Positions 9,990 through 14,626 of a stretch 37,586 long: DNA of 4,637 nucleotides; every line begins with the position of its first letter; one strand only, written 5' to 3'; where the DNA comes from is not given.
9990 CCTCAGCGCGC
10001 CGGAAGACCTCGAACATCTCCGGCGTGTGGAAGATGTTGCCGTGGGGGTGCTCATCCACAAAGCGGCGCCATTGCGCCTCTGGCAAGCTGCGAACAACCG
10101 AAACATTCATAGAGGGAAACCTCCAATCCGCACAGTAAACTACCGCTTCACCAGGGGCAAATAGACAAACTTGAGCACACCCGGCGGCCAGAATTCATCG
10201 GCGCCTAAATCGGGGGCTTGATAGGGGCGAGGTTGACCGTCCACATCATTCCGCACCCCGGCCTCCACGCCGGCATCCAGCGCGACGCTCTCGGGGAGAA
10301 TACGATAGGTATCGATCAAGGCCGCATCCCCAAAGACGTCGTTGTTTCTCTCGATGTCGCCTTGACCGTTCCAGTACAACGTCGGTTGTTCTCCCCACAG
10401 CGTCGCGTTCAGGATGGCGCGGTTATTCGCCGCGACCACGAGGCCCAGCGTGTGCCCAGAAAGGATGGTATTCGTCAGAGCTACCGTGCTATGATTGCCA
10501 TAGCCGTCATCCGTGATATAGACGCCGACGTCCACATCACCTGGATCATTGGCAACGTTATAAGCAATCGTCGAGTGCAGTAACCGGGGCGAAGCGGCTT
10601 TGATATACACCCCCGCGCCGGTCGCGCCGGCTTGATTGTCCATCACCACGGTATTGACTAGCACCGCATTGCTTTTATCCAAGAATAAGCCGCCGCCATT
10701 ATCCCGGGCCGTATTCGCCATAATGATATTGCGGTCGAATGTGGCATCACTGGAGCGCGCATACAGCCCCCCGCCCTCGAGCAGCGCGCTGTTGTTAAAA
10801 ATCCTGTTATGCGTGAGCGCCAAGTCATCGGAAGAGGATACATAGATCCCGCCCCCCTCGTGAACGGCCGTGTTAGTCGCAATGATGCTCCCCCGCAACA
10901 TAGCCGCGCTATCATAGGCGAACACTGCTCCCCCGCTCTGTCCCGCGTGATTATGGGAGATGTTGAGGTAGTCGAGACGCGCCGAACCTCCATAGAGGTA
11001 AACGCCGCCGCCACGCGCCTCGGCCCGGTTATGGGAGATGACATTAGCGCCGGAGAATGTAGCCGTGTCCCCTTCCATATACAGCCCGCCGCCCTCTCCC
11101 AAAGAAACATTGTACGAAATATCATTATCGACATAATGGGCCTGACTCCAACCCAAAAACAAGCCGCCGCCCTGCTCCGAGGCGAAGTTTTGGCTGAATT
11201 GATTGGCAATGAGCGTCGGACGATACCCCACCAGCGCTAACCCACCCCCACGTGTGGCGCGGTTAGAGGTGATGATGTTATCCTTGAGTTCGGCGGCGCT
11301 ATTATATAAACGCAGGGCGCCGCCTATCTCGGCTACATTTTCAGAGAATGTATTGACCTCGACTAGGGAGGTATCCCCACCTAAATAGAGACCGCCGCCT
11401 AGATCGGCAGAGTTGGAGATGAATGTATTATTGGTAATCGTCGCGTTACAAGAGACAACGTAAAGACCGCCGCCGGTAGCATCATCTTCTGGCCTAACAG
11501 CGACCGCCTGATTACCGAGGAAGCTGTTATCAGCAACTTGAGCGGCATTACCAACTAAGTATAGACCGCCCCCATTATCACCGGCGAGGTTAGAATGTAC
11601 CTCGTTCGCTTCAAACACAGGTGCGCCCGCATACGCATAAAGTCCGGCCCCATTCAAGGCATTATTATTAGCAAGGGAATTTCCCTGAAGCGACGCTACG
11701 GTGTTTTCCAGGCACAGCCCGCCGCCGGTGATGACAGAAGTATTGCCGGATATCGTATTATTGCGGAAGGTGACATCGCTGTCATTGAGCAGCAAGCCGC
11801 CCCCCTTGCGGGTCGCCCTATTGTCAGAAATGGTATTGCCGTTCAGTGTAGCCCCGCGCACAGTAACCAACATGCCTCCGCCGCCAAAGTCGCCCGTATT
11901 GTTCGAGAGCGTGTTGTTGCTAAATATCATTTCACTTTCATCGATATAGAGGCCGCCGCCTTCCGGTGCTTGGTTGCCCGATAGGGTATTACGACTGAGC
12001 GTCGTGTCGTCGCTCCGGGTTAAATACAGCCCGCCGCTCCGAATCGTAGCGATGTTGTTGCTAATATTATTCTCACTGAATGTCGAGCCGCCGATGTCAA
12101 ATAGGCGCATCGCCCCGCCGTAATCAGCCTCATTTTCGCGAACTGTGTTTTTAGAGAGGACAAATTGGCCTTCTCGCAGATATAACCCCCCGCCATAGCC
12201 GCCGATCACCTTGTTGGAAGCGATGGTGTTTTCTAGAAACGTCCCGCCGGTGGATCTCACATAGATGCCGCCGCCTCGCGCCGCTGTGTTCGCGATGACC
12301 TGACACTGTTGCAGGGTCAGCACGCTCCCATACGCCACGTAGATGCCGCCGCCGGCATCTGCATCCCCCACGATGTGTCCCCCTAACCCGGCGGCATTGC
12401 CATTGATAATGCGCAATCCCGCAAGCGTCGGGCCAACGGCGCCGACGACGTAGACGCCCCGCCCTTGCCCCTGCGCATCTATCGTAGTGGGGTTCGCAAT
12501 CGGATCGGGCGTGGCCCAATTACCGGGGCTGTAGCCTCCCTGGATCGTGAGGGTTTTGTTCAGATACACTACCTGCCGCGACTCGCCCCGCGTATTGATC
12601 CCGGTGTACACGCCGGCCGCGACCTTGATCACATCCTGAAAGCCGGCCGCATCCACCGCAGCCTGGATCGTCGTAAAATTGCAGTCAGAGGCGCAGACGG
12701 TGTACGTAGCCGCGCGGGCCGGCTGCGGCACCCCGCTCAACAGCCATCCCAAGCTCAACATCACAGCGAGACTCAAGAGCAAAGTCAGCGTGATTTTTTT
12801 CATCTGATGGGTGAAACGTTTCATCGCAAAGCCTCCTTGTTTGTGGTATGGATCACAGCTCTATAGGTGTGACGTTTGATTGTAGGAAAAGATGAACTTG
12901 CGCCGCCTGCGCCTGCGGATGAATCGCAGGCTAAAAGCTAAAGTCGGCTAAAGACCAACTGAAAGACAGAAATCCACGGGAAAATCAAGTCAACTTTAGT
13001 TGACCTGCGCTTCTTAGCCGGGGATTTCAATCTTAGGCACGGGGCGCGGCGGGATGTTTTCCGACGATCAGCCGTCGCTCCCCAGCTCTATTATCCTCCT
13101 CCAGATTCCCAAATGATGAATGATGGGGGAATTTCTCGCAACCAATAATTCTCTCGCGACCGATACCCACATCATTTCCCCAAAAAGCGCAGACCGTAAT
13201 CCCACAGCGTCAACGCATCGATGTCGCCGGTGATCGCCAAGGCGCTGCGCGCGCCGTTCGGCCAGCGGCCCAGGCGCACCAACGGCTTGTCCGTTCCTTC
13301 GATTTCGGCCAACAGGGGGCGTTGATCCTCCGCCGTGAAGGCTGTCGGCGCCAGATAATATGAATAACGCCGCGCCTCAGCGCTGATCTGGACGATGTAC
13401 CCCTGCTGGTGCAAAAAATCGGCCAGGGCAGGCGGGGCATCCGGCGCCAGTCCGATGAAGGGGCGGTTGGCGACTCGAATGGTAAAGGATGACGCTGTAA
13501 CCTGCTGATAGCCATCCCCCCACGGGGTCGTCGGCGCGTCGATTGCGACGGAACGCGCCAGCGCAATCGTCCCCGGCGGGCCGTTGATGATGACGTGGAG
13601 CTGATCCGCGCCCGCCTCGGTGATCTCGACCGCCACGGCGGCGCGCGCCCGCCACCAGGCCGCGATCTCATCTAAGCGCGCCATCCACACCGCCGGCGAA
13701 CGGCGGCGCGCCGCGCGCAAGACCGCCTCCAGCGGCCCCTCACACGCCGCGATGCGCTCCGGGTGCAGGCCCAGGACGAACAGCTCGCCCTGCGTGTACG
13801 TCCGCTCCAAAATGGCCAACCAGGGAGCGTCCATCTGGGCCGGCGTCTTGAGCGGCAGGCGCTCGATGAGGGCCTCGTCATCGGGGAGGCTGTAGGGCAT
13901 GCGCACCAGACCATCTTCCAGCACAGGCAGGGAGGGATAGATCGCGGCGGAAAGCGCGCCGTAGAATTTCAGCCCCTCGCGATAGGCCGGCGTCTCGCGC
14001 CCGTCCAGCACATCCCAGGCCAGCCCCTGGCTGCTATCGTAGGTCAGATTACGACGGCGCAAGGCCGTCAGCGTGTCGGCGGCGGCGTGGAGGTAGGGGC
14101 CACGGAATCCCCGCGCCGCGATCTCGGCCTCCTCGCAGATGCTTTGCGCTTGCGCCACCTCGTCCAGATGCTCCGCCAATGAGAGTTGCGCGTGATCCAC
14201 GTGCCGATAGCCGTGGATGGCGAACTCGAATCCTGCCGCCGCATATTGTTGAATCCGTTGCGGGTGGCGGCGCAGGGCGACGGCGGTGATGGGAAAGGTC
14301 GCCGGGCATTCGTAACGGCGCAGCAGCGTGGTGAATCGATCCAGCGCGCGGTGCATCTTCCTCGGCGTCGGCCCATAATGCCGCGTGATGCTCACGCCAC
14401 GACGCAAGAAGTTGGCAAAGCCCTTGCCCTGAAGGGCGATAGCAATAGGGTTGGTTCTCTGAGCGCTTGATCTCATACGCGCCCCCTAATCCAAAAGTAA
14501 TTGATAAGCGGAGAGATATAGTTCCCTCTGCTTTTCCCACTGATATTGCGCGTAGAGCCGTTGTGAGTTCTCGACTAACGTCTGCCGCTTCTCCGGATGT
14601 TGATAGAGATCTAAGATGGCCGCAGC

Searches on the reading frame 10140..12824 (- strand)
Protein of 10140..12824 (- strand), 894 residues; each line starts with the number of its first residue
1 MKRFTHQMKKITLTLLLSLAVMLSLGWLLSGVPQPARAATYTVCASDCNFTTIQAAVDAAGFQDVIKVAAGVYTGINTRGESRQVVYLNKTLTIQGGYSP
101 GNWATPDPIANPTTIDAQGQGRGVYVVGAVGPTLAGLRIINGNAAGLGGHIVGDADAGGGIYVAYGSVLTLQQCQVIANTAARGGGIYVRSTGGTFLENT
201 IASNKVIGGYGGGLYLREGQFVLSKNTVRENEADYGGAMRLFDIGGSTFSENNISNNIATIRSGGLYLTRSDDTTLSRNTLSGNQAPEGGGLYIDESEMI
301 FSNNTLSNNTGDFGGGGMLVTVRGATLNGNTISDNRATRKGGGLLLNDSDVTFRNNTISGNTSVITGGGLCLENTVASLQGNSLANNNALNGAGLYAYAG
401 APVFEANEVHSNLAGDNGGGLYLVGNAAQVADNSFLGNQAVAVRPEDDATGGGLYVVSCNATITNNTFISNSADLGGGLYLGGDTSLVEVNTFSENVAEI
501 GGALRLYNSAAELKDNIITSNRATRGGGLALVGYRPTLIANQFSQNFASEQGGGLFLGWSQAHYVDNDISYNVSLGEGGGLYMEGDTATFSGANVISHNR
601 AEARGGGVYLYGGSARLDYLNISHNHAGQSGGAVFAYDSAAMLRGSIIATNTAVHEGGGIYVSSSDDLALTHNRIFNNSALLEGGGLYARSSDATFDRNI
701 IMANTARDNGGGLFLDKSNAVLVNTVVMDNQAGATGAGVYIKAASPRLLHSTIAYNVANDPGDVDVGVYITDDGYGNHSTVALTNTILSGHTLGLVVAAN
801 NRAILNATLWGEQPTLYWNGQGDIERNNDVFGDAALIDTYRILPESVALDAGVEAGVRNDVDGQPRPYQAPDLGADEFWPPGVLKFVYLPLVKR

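Call 5: search_protein_families(library=pfam, proteins=[window:10140-12824:-], max_evalue=0.01)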
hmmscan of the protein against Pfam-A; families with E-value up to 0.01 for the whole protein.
window:10140-12824:- (894 aa): 2 families
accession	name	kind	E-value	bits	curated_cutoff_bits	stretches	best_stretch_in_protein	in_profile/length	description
PF05048.19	NosD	-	4.7e-33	114.9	23.6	5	159-310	41-173/212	Periplasmic copper-binding protein (NosD)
PF02415.23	Chlam_PMP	-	1.2e-05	25.5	20.6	0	543-556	4-17/19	Chlamydia polymorphic membrane protein (Chlamydia_PMP) repeat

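Call 88: search_protein_families(library=ncbifam, proteins=[window:10140-12824:-], max_evalue=0.001)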
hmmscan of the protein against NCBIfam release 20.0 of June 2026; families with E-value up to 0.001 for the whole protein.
window:10140-12824:- (894 aa): 3 families
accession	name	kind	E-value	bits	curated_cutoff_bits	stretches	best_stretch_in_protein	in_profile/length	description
TIGR03804.1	para_beta_helix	repeat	4.4e-16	58.3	19.45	1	250-285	8-43/44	parallel beta-helix repeat protein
TIGR04247.1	NosD_copper_fam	subfamily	1.7e-14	53.2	300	2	53-388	1-286/377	nitrous oxide reductase family maturation protein NosD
NF041518.1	choice_anch_Q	domain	1.4e-05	25.2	25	1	837-878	14-57/58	choice-of-anchor Q domain-containing protein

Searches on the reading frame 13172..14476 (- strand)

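Call 5: search_protein_families(library=pfam, proteins=[window:13172-14476:-], max_evalue=0.01)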
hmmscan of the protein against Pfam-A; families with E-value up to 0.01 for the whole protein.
window:13172-14476:- (434 aa): 2 families
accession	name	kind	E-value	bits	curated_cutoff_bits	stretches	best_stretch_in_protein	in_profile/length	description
PF01522.26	Polysacc_deac_1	-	6e-13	49.3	23.1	1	29-145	10-122/124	Polysaccharide deacetylase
PF10096.14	DUF2334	-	0.0024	17.9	26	1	75-146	59-142/203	Uncharacterized protein conserved in bacteria (DUF2334)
